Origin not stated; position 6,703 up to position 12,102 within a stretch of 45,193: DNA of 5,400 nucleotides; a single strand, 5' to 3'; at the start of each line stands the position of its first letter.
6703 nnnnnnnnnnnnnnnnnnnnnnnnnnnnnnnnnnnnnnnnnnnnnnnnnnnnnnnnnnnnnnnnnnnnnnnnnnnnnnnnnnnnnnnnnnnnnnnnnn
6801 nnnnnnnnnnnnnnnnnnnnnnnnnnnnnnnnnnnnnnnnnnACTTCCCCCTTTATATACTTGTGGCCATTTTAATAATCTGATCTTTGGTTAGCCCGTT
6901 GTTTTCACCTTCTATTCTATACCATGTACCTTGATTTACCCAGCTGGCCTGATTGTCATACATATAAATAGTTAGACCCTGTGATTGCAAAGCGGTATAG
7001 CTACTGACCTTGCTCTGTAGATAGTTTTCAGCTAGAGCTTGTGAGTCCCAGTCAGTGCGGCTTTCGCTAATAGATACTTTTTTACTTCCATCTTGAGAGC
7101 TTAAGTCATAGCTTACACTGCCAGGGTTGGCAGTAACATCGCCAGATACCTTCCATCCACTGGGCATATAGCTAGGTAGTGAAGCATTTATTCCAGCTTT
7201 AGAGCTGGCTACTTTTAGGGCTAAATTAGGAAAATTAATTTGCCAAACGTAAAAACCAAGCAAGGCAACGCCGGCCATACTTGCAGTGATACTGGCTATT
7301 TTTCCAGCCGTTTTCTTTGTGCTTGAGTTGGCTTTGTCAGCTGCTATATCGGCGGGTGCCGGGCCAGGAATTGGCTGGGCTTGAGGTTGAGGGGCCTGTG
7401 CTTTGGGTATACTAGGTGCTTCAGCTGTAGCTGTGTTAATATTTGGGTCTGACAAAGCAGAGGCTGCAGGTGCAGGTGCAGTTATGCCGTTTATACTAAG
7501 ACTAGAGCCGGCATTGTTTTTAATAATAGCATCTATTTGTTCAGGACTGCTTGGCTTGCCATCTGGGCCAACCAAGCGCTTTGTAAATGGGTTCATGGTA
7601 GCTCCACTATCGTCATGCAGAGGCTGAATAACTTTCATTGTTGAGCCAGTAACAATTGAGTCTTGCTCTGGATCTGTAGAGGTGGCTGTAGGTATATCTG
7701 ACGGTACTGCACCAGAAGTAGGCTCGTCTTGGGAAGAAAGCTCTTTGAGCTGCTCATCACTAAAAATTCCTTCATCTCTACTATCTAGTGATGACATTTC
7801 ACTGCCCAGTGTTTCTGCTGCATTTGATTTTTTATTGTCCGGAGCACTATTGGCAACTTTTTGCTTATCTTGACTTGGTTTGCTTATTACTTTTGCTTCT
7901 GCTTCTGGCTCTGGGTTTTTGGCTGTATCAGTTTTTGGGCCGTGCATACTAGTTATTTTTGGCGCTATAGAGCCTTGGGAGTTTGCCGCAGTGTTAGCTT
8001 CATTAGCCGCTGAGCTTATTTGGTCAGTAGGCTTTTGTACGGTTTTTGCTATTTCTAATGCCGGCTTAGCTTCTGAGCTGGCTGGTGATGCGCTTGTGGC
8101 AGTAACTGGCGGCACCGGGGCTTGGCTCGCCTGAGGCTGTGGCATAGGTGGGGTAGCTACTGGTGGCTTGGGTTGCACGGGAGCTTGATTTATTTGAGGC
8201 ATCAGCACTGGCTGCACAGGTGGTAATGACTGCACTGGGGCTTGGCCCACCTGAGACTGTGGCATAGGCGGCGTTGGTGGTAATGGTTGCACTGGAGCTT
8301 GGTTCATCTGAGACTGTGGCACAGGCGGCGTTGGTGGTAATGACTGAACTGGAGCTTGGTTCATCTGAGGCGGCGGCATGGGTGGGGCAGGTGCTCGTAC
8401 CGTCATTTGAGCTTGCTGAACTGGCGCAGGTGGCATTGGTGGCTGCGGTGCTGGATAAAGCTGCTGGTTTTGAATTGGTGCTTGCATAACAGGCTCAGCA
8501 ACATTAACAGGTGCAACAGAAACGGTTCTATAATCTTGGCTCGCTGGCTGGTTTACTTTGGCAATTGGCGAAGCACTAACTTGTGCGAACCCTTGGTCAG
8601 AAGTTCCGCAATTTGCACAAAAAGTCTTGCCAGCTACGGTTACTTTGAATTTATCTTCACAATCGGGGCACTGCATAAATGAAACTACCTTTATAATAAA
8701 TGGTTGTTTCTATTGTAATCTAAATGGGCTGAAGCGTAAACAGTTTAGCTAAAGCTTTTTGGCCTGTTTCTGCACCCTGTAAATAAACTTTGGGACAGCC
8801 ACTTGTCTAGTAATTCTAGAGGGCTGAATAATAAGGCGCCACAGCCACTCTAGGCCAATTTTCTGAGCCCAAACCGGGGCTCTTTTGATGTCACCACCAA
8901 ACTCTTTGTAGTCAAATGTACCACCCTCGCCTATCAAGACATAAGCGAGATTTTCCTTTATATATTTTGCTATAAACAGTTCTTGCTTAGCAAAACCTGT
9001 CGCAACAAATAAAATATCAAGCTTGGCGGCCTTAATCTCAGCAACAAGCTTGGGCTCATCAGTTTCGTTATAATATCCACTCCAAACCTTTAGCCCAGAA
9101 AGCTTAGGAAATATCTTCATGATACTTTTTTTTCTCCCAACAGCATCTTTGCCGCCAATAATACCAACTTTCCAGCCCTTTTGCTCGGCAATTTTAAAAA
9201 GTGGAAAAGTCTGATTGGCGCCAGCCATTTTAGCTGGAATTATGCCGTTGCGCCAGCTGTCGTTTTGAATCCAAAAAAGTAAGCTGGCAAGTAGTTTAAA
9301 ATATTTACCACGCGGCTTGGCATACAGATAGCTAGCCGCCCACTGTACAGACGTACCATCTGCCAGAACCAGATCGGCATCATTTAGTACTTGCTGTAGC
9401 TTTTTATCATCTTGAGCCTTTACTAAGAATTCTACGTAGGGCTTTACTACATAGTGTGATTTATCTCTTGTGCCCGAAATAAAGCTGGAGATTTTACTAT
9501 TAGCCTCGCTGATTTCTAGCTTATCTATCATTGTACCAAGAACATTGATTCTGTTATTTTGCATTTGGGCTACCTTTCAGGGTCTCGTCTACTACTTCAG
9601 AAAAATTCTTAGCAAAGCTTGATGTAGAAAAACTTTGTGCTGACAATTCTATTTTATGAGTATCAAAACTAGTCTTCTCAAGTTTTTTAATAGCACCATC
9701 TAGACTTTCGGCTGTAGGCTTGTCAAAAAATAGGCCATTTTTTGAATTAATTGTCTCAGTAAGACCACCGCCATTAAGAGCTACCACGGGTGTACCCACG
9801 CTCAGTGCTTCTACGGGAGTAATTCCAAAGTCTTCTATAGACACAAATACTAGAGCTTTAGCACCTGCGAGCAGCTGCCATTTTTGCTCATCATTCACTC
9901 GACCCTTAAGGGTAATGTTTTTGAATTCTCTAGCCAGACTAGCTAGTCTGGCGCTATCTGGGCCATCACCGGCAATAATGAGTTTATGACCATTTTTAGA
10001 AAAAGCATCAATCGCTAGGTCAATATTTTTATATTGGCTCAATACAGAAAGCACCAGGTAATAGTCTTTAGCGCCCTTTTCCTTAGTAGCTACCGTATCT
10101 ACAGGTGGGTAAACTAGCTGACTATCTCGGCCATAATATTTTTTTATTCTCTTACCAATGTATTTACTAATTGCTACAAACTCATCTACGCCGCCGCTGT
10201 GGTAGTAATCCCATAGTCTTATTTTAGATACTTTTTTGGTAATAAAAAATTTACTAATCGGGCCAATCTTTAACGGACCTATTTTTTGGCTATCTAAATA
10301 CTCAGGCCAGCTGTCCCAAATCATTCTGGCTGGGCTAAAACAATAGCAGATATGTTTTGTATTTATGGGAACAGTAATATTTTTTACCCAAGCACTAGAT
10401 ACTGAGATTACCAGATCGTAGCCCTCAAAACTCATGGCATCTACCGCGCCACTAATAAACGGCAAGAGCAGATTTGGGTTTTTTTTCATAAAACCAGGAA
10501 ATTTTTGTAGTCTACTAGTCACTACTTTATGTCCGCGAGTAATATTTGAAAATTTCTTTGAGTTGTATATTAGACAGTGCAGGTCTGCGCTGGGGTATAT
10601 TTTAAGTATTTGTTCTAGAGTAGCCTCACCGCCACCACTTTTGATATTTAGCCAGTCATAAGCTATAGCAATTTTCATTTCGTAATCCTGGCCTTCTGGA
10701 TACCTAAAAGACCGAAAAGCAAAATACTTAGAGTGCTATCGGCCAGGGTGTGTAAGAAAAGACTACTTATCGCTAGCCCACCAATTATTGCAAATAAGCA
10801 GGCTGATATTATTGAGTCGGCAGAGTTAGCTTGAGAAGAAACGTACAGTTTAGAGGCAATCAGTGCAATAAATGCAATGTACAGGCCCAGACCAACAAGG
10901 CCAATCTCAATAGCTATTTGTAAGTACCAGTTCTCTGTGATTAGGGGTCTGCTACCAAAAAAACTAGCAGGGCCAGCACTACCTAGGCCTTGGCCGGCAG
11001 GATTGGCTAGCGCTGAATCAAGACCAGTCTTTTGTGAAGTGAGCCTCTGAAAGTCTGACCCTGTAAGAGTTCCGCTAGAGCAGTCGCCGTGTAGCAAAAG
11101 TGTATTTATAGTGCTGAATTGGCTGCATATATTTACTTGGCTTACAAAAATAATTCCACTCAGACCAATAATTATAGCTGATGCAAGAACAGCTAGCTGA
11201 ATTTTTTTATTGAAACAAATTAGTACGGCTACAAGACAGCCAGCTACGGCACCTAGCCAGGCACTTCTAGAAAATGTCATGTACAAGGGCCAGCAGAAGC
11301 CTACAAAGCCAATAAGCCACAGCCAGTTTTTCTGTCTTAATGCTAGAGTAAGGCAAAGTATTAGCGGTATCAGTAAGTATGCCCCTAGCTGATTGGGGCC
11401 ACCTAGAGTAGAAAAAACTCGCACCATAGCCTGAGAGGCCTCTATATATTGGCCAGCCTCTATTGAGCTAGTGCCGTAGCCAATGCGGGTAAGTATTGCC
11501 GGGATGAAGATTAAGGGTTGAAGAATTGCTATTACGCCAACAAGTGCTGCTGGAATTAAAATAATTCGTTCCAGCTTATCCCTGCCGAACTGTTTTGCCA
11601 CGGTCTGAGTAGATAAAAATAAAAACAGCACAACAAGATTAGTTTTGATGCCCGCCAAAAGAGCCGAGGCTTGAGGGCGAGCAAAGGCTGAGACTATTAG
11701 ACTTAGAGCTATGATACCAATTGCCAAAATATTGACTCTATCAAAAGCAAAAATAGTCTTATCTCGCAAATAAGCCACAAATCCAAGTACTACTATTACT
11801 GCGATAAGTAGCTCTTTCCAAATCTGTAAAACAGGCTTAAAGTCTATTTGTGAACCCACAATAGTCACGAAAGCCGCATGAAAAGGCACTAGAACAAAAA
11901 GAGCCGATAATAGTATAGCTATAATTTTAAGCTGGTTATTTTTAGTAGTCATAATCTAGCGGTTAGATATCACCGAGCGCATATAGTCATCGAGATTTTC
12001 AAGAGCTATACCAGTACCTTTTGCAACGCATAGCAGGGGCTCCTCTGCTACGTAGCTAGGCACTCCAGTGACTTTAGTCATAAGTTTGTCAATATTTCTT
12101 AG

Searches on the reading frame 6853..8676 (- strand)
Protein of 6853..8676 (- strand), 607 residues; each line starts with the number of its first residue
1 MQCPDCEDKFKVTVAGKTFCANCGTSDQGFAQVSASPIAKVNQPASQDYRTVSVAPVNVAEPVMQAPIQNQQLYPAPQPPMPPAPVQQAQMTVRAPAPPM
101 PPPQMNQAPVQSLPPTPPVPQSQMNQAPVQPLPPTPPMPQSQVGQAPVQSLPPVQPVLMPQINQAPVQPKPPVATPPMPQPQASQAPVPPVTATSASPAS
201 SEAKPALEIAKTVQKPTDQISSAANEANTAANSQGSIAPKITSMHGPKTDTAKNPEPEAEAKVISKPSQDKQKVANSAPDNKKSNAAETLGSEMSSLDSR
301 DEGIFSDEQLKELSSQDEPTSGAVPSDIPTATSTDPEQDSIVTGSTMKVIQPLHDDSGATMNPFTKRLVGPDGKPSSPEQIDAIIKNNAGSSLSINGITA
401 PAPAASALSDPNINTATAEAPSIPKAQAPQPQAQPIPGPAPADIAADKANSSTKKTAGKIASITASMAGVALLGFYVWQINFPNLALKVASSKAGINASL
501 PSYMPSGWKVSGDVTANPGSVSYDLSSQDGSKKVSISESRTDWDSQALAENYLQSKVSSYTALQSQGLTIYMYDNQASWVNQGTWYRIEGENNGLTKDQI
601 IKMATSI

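Call 72: search_protein_families(library=pfam, proteins=[window:6853-8676:-], max_evalue=0.001)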
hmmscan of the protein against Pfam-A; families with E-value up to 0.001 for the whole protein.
window:6853-8676:- (607 aa): 1 family
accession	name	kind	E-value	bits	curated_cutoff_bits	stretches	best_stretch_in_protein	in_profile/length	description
PF14285.11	DUF4367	-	4.2e-05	24.4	22.1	1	501-607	4-110/110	Domain of unknown function (DUF4367)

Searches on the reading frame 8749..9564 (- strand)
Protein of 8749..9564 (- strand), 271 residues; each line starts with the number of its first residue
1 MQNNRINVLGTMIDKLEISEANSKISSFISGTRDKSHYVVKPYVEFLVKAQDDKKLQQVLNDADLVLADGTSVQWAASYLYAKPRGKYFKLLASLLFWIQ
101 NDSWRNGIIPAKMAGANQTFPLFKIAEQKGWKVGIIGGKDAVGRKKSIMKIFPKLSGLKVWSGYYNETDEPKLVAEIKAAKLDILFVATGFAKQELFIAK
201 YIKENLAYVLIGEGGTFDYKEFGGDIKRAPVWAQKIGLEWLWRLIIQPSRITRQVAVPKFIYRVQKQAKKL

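Call 72: search_protein_families(library=pfam, proteins=[window:8749-9564:-], max_evalue=0.001)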
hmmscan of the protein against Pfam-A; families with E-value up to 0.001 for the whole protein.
window:8749-9564:- (271 aa): 1 family
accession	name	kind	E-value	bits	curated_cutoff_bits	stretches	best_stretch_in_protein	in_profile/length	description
PF03808.19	Glyco_tran_WecG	-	1.8e-35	122.7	27.4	1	63-254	1-167/168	Glycosyl transferase WecG/TagA/CpsF family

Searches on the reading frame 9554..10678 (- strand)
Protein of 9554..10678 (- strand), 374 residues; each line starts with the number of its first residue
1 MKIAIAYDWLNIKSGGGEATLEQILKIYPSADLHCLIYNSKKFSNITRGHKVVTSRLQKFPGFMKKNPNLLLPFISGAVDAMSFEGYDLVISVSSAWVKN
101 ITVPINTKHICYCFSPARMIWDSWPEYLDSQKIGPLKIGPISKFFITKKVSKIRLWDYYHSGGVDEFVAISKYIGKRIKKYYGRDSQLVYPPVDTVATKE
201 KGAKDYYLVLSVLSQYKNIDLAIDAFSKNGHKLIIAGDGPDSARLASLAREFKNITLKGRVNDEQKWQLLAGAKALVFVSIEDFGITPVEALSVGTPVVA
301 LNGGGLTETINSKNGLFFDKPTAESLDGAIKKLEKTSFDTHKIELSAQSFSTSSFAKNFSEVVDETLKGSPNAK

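Call 72: search_protein_families(library=pfam, proteins=[window:9554-10678:-], max_evalue=0.001)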
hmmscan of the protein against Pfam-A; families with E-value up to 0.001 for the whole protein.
window:9554-10678:- (374 aa): 4 families
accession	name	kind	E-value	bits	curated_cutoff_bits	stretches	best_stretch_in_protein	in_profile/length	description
PF00534.26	Glycos_transf_1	-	1.4e-25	90.3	26.4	1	200-337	11-159/172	Glycosyl transferases group 1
PF13692.12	Glyco_trans_1_4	-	4.6e-17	63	27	1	210-333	7-139/142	Glycosyl transferases group 1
PF20706.3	GT4-conflict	-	0.00057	19.4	26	1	255-313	263-323/385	Family 4 Glycosyltransferase in conflict systems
PF13439.12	Glyco_transf_4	-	0.00072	20.1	28.5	0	52-195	38-168/170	Glycosyltransferase Family 4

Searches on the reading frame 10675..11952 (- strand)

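Call 72: search_protein_families(library=pfam, proteins=[window:10675-11952:-], max_evalue=0.001)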
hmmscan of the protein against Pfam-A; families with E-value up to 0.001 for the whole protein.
window:10675-11952:- (425 aa): 1 family
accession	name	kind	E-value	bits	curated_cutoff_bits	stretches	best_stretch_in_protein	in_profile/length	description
PF04932.20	Wzy_C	-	1.1e-12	48.4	31.7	1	217-359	4-149/149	O-Antigen ligase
